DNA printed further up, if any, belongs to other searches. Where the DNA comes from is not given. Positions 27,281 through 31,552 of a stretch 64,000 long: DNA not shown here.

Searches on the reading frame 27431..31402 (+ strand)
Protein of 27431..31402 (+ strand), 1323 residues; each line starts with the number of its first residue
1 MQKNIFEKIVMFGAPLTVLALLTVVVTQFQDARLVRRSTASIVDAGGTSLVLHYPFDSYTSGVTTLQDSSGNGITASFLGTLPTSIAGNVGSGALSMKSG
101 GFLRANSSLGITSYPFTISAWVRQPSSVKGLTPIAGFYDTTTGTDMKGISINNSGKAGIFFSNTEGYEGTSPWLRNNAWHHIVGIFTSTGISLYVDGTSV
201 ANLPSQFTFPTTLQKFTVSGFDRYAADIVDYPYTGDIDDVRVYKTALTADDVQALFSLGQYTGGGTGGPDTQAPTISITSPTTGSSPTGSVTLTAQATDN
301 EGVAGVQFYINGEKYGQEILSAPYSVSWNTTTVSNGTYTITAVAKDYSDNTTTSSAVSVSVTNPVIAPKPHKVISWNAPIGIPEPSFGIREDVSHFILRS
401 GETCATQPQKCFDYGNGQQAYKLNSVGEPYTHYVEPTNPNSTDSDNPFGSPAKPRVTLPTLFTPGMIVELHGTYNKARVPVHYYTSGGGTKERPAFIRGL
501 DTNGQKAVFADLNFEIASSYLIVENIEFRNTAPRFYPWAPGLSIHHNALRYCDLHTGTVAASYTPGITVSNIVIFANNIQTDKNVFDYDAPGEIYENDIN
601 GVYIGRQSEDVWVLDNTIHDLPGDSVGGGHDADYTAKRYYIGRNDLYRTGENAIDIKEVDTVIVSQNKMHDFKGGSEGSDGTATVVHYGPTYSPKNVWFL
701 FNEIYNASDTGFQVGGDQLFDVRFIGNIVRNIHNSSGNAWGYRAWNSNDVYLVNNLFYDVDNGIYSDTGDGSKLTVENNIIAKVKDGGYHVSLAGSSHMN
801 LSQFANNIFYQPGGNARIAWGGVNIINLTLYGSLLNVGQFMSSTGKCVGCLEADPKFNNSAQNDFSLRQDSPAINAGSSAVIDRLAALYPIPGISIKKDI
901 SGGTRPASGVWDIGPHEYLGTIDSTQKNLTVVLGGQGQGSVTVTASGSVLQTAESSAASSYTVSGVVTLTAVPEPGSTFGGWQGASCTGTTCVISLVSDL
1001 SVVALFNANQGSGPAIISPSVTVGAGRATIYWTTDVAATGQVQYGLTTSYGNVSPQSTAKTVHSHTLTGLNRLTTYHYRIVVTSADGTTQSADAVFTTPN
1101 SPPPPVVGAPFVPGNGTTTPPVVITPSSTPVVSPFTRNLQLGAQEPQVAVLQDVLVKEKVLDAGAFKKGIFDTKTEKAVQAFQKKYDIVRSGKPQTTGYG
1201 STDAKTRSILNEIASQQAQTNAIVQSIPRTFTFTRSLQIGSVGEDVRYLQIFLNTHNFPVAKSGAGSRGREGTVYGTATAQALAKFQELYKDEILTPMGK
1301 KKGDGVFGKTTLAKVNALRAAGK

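Call 11: search_protein_families(library=pfam, proteins=[window:27431-31402:+])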
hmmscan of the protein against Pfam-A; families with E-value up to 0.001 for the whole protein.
window:27431-31402:+ (1323 aa): 6 families
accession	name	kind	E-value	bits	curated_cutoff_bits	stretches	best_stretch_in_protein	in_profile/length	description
PF13385.13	Laminin_G_3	-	3.3e-19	70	27.6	1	109-253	12-151/151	Concanavalin A-like lectin/glucanases superfamily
PF17957.7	Big_7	-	5.3e-19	69.1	24.1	1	274-342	1-70/70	Bacterial Ig domain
PF01471.23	PG_binding_1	-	3.9e-09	37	23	1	1145-1193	2-48/57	Putative peptidoglycan binding domain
PF13229.12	Beta_helix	-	1.9e-06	28.1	25.9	1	701-829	38-152/158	Right handed beta helix region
PF16656.11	Pur_ac_phosph_N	-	0.00019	22.4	30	1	1026-1098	13-93/93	Purple acid Phosphatase, N-terminal domain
PF18998.6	Flg_new_2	-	0.00042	20.7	23.6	1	941-1009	3-72/73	Divergent InlB B-repeat domain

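Call 73: find_homologous_proteins(query=window:27431-31399:+, max_evalue=1e-20)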
Query window:27431-31399:+ (1323 aa): 100 proteins with E <= 1e-20 among 8000 candidates.
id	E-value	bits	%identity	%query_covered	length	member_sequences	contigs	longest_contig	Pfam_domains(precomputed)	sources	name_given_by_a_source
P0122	0.0e+0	2996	100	100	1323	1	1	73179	PF13229.13,PF17957.8,PF13385.14,PF01471.24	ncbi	-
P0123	0.0e+0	1209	55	7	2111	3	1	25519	PF27332.1,PF21868.4,PF14347.12,PF02494.23,PF17957.8,PF13385.14,PF13750.13,PF16640.12,PF22091.3,PF11088.13,PF10648.16,PF19077.7,PF09134.17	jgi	jgi:hypothetical protein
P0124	4.6e-214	732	47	10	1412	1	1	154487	PF07495.20,PF27332.1,PF15418.13,PF11797.15,PF18981.7,PF17957.8,PF13385.14,PF13750.13,PF16640.12,PF16403.12,PF12245.15,PF13593.12,PF14930.13,PF19077.7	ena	-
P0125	5.9e-193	662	32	24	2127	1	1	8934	PF07495.20,PF11797.15,PF17957.8,PF13385.14,PF13750.13,PF02973.23,PF02210.32,PF19077.7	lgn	-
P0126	1.0e-176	608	52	9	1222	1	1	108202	PF07495.20,PF13313.12,PF15418.13,PF11797.15,PF18981.7,PF17957.8,PF13385.14,PF13750.13,PF16403.12,PF12245.15,PF16355.12,PF19077.7,PF09134.17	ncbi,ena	-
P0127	6.5e-166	572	31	24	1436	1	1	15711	PF10648.16,PF02494.23,PF17957.8,PF13385.14,PF13750.13,PF16403.12,PF19077.7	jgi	-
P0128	2.6e-154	534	56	7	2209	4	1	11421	PF13313.12,PF13205.13,PF17957.8,PF13385.14,PF18962.8,PF13750.13,PF19077.7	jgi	jgi:hypothetical protein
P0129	3.0e-144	501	44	7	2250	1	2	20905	PF08940.18,PF05922.22,PF17957.8,PF13750.13,PF16640.12,PF14041.12,PF12245.15,PF00082.28,PF19077.7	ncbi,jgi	jgi:subtilisin family serine protease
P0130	4.4e-143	497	34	99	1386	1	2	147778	PF17957.8,PF13385.14,PF18998.7,PF01471.24,PF16656.12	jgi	jgi:hypothetical protein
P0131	3.4e-127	444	30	25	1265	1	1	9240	PF02494.23,PF17957.8,PF13385.14,PF13750.13,PF06832.19,PF19077.7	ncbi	-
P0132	1.1e-124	436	45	10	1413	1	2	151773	PF07495.20,PF11797.15,PF18981.7,PF13205.13,PF17957.8,PF13385.14,PF13750.13,PF24421.2,PF12245.15,PF19077.7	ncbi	ncbi:MAG: Ig-like domain-containing protein [Bacteroidota bacterium]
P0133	9.1e-122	426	53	7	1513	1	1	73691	PF21226.5,PF02494.23,PF19906.5,PF17957.8,PF13750.13,PF17996.8,PF19077.7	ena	-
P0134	1.5e-114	402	58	8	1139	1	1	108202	PF18981.7,PF17957.8,PF13385.14,PF18962.8,PF13750.13,PF19077.7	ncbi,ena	-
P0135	1.4e-110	389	35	19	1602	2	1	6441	PF13418.13,PF07250.18,PF07953.21,PF17957.8,PF13385.14,PF13750.13,PF09118.18,PF01344.32,PF00041.28,PF19077.7,PF16656.12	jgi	jgi:hypothetical protein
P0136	1.0e-102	363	31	24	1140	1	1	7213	PF17957.8,PF13385.14,PF13750.13,PF19077.7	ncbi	-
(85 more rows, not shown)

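Call 74: find_encoding_contigs(protein=P0130, flank=6000, max_places=4)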
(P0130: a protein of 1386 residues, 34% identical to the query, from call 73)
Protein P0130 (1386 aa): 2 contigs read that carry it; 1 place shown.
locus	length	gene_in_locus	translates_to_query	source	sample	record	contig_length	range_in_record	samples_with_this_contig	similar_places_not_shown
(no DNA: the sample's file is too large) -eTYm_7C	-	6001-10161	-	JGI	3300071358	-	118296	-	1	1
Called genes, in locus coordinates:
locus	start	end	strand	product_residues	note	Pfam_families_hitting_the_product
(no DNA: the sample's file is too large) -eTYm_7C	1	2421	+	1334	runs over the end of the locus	PF13385:Laminin_G_3, PF13229:Beta_helix (faint), PF01471:PG_binding_1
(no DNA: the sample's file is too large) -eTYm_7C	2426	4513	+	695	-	PF07953:Toxin_R_bind_N (faint), PF13385:Laminin_G_3, PF00354:Pentaxin (faint), PF13385:Laminin_G_3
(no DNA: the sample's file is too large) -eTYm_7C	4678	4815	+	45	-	PF01471:PG_binding_1 (weak)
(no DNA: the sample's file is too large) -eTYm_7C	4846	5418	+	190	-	-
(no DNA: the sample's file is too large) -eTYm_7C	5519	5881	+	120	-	PF00076:RRM_1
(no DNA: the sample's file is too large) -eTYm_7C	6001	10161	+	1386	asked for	PF13385:Laminin_G_3, PF17957:Big_7, PF18998:Flg_new_2, PF16656:Pur_ac_phosph_N, PF01471:PG_binding_1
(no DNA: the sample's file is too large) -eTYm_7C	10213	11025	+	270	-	PF07963:N_methyl, PF13385:Laminin_G_3, PF02210:Laminin_G_2 (faint)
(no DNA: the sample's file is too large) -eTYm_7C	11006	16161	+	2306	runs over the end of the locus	PF13385:Laminin_G_3, PF22352:K319L-like_PKD, PF00801:PKD, PF18911:PKD_4, PF18998:Flg_new_2, PF01471:PG_binding_1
